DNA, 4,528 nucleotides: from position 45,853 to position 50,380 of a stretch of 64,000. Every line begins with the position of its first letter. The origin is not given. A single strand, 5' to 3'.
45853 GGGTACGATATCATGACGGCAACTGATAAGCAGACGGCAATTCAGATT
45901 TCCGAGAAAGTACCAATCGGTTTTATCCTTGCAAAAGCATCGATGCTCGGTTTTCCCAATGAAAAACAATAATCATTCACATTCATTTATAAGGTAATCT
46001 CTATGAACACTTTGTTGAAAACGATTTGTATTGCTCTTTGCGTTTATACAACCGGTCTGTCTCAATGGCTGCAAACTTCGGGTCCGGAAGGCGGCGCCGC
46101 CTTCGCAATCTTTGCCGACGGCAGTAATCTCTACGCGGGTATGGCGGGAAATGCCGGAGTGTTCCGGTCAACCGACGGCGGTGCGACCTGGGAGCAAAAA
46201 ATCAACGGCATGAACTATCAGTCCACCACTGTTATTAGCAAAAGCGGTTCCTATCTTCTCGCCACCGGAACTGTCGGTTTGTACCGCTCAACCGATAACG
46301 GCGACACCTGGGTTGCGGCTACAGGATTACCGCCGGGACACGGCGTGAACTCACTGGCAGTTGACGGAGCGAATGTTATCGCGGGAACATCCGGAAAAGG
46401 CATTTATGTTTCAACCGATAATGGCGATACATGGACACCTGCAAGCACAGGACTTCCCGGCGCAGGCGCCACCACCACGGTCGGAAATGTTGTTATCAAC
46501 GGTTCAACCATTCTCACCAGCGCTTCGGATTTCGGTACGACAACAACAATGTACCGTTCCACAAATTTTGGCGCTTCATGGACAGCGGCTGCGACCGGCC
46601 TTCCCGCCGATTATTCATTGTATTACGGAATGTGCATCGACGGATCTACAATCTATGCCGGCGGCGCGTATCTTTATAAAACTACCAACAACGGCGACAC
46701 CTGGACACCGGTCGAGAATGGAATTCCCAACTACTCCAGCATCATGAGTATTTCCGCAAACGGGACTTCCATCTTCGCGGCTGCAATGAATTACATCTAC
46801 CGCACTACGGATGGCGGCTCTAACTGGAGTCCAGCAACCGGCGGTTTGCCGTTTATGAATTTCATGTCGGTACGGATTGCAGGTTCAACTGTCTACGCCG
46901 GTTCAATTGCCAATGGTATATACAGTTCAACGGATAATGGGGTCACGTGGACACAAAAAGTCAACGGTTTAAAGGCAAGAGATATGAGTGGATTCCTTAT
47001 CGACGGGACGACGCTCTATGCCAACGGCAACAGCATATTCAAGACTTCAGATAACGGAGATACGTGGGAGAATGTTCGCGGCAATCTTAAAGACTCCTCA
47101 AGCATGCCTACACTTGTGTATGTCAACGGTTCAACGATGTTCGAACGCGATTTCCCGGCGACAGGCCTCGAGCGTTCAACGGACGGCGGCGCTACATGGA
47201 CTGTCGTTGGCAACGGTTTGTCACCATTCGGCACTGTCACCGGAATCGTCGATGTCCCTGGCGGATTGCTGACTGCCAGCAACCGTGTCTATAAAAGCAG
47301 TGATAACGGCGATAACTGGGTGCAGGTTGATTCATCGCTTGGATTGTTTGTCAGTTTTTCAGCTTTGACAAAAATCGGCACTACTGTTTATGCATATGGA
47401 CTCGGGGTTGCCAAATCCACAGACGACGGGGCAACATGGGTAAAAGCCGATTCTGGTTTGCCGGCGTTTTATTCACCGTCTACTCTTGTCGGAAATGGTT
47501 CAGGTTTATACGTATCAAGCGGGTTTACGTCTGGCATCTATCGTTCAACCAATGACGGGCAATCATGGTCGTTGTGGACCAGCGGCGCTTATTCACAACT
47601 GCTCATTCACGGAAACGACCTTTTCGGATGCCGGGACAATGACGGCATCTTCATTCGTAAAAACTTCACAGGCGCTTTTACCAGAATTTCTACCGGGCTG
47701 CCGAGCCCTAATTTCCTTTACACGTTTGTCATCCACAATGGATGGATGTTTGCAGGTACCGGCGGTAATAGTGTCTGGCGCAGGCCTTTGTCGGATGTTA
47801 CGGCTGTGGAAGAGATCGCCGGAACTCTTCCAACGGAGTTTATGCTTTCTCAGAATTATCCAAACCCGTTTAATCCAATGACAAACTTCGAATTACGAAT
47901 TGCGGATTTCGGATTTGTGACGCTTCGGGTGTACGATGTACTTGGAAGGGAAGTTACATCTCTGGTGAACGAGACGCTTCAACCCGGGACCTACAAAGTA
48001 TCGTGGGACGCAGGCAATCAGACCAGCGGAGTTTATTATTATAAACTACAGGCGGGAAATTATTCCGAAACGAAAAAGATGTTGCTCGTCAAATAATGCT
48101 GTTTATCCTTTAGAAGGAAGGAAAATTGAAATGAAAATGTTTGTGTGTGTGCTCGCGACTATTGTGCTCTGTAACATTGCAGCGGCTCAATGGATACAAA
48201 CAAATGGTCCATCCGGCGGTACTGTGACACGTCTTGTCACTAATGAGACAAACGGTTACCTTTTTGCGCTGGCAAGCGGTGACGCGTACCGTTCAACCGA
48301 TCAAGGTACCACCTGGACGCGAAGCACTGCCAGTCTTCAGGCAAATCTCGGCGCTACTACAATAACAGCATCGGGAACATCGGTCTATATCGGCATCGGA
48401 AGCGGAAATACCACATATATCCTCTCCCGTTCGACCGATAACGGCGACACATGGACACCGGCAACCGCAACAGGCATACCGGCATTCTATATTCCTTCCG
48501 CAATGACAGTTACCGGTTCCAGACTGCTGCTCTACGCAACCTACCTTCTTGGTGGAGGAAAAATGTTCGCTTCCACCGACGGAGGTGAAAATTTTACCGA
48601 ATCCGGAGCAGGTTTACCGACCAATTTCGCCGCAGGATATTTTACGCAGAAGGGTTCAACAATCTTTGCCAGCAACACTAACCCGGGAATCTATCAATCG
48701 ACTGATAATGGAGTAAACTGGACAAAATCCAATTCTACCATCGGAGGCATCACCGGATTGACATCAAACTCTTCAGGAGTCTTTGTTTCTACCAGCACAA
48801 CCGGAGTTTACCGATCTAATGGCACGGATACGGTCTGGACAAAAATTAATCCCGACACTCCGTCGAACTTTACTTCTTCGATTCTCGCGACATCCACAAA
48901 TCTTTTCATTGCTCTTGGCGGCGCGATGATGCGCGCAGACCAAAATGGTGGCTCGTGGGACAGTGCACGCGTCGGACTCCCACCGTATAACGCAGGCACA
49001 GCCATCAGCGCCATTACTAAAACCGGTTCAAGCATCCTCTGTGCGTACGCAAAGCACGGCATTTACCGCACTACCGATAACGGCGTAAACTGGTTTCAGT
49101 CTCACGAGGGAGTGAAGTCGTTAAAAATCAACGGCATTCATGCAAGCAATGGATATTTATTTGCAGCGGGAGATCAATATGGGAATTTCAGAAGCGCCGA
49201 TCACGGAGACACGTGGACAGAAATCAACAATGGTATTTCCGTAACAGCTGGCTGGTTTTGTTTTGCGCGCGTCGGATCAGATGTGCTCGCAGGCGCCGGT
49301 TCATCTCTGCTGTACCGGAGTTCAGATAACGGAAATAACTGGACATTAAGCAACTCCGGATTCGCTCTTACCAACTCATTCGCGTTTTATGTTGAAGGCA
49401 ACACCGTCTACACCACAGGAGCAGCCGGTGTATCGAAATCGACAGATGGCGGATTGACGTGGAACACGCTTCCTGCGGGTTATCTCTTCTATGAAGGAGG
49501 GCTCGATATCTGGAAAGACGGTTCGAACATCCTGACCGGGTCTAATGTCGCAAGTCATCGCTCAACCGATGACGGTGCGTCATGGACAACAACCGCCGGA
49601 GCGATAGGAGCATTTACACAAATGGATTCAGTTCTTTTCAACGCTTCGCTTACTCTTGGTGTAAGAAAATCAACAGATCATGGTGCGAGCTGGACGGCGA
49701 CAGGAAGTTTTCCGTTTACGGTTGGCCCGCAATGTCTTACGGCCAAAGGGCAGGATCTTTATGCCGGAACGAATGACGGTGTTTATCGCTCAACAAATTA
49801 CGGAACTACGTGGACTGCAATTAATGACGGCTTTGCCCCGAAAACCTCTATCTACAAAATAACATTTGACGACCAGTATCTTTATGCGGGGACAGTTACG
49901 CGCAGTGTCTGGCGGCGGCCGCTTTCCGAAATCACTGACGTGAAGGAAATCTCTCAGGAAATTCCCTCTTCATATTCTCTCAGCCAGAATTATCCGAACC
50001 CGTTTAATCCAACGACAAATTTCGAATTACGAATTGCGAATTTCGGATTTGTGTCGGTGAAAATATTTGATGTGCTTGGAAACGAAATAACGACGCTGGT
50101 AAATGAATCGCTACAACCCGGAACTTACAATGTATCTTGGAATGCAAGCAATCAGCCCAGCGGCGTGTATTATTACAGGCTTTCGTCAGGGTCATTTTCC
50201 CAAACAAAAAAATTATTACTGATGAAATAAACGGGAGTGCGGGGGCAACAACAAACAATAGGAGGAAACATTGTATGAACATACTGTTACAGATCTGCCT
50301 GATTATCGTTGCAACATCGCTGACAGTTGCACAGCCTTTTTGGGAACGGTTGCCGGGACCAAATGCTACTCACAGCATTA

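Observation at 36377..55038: Candidate new signalling circuit: FG-GAP receptor kinase, GAF-sigma54 activator, enhancer promoter, T9SS propeller operon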

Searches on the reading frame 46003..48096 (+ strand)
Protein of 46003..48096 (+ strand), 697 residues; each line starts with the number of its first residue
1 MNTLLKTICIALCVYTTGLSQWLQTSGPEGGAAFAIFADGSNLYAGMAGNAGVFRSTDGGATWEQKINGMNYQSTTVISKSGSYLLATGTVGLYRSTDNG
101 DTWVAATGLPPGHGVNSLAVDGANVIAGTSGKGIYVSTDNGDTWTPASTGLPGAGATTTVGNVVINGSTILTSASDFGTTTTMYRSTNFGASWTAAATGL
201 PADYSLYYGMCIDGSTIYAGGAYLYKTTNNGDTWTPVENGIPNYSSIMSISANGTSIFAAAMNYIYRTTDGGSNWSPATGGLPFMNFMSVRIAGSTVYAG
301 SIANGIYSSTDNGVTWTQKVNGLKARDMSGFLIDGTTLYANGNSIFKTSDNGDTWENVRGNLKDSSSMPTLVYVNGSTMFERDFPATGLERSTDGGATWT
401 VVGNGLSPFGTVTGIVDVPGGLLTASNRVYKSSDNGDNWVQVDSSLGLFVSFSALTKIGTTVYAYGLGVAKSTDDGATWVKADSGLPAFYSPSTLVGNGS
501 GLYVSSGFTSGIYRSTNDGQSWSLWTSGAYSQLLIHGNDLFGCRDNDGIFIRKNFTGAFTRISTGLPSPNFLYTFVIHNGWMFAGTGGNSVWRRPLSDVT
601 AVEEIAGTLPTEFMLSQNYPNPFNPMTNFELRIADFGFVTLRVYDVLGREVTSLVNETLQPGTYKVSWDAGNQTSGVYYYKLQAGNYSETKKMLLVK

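Call 7: search_protein_families(library=pfam, proteins=[window:46003-48096:+], max_evalue=0.01)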
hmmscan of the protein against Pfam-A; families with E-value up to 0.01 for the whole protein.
window:46003-48096:+ (697 aa): 8 families
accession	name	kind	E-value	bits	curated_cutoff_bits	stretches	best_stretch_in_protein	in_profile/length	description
PF15902.12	Sortilin-Vps10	-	4.1e-21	75.7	33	2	93-196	3-112/446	Sortilin, neurotensin receptor 3,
PF02012.26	BNR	-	1.7e-18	64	27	0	135-145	1-11/12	BNR/Asp-box repeat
PF14870.12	PSII_BNR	-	2.1e-10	40.8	27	1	50-148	37-141/303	Photosynthesis system II assembly factor YCF48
PF19755.4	DUF6242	-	2.8e-09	37.6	29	0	220-275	163-217/217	Domain of unknown function (DUF6242)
PF18962.6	Por_Secre_tail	-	5.1e-08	33.5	27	1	619-693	2-73/75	Secretion system C-terminal sorting domain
PF13088.12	BNR_2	-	0.00012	22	31.4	0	91-246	82-211/277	BNR repeat-like domain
PF13860.13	FlgD_ig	-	0.00066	20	27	1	638-685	24-76/79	FlgD Ig-like domain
PF15899.11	BNR_6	-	0.0017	18.7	27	0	184-194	2-12/14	BNR-Asp box repeat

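Call 54: search_solved_structures(query=window:46003-48096:+, max_evalue=0.01)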
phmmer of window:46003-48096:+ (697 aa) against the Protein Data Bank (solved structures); distinct sequences matched with E-value up to 0.01: 10.
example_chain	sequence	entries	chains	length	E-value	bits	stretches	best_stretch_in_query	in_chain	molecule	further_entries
5jwz_A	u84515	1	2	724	3.2e-09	38.9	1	53-215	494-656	Cellulose-binding family II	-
4lgn_A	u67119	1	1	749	1.9e-08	36.3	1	132-318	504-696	Cellulose-binding, family II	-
2xbg_A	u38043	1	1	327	4.1e-08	35.2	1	178-400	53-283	YCF48-LIKE PROTEIN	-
5ojr_A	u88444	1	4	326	4.5e-08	35.1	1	178-400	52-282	Ycf48-like protein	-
8am5_S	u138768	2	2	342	5.3e-08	34.9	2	223-400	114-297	Photosystem II assembly lipoprotein Ycf48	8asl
5oj5_A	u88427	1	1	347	5.6e-08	34.8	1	178-400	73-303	Ycf48-like protein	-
5ojp_A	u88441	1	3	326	8e-08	34.3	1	178-400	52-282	Ycf48-like protein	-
3b7f_A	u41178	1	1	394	2.3e-07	32.8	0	121-206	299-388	Glycosyl hydrolase, BNR repeat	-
6p2l_A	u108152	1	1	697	0.00047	21.8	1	87-271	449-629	Glycosyl hydrolase BNR repeat-containing protein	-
4bbw_A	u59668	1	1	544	0.0039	18.8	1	377-507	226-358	SIALIDASE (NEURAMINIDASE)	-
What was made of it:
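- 46003..48096 (+): BNR/Asp-box (sortilin/Ycf48-like) propeller protein 1, with signal peptide and T9SS type A C-terminal domain. Weak similarity to GH74 and Ycf48 structures (call 54).
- Tried and rejected: GH74 assignment of the BNR proteins: only weak, partial similarity (E 3e-9 over about 160 residues; call 54).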

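Call 62: search_protein_families(library=ncbifam, proteins=[window:46003-48096:+], max_evalue=0.001)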
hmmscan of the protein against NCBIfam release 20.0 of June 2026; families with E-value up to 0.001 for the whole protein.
window:46003-48096:+ (697 aa): 6 families
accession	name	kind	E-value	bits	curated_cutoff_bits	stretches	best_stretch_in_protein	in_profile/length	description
NF045728.1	glycosyl_F510_1955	equivalog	5.1e-40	137.3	175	6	50-197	71-214/246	F510_1955 family glycosylhydrolase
NF053688.1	BamI_Bacteroidota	equivalog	1.5e-12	47.6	370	0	223-319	185-285/452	BamI family beta-barrel-assembly machinery protein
TIGR04183.1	Por_Secre_tail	domain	1.9e-09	37.3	23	1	619-694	2-70/72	T9SS type A sorting domain-containing protein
NF038113.1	T9SSA_dep_M36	equivalog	4e-07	28.6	885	1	617-695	794-868/869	T9SS-dependent M36 family metallopeptidase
NF052323.1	T9SSA_dep_M6i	equivalog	6.4e-05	21.1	600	1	618-696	960-1037/1043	T9SS-dependent M6-like inactivated metalloprotease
NF033707.1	T9SS_sortase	equivalog_domain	0.00093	16.9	420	0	617-686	1000-1079/1095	type IX secretion system sortase PorU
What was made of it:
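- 46003..48096 (+): Calls 7, 62.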

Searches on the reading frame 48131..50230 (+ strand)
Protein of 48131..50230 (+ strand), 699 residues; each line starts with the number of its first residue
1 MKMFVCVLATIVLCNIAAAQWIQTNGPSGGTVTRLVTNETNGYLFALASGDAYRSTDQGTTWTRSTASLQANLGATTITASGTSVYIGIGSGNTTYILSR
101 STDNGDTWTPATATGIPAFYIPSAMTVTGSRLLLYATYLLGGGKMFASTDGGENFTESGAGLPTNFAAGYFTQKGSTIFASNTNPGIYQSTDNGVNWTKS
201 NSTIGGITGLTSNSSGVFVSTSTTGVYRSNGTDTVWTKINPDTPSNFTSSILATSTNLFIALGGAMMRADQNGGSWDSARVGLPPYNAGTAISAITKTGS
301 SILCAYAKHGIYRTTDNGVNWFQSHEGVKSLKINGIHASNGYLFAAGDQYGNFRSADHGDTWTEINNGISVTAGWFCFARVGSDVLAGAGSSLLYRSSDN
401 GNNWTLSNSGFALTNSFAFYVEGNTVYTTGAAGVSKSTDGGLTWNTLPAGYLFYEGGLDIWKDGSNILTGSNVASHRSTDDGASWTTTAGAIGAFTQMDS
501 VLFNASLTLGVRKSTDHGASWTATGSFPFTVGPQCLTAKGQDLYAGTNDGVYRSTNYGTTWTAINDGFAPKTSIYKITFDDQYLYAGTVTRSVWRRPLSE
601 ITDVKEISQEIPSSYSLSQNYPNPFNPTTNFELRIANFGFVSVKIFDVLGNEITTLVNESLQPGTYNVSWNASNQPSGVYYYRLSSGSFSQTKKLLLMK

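Call 7: search_protein_families(library=pfam, proteins=[window:48131-50230:+], max_evalue=0.01)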
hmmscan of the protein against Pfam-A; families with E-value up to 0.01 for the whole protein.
window:48131-50230:+ (699 aa): 7 families
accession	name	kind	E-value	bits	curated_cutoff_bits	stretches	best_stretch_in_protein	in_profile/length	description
PF19755.4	DUF6242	-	1.1e-15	58.5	29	1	473-561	118-217/217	Domain of unknown function (DUF6242)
PF15902.12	Sortilin-Vps10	-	2.2e-15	56.8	33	1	187-333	3-121/446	Sortilin, neurotensin receptor 3,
PF02012.26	BNR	-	1.6e-11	42.8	27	0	53-63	1-11/12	BNR/Asp-box repeat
PF18962.6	Por_Secre_tail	-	1.2e-08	35.5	27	1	621-696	2-74/75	Secretion system C-terminal sorting domain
PF13088.12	BNR_2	-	9.6e-05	22.3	31.4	1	53-119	141-209/277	BNR repeat-like domain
PF15899.11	BNR_6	-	0.0025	18.2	27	0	394-405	1-12/14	BNR-Asp box repeat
PF13860.13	FlgD_ig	-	0.0036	17.7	27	0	640-685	24-74/79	FlgD Ig-like domain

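Call 62: search_protein_families(library=ncbifam, proteins=[window:48131-50230:+], max_evalue=0.001)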
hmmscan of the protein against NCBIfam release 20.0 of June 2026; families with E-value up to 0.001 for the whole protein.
window:48131-50230:+ (699 aa): 5 families
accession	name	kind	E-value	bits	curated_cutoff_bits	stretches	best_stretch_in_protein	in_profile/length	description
NF045728.1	glycosyl_F510_1955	equivalog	4.2e-39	134.3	175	4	98-241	74-215/246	F510_1955 family glycosylhydrolase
NF053688.1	BamI_Bacteroidota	equivalog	2.2e-17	63.4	370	0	268-366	189-286/452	BamI family beta-barrel-assembly machinery protein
TIGR04183.1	Por_Secre_tail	domain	9.8e-10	38.3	23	1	621-696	2-70/72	T9SS type A sorting domain-containing protein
NF038113.1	T9SSA_dep_M36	equivalog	3.7e-07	28.7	885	1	617-697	792-868/869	T9SS-dependent M36 family metallopeptidase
NF052323.1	T9SSA_dep_M6i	equivalog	1.4e-06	26.5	600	1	619-687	959-1027/1043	T9SS-dependent M6-like inactivated metalloprotease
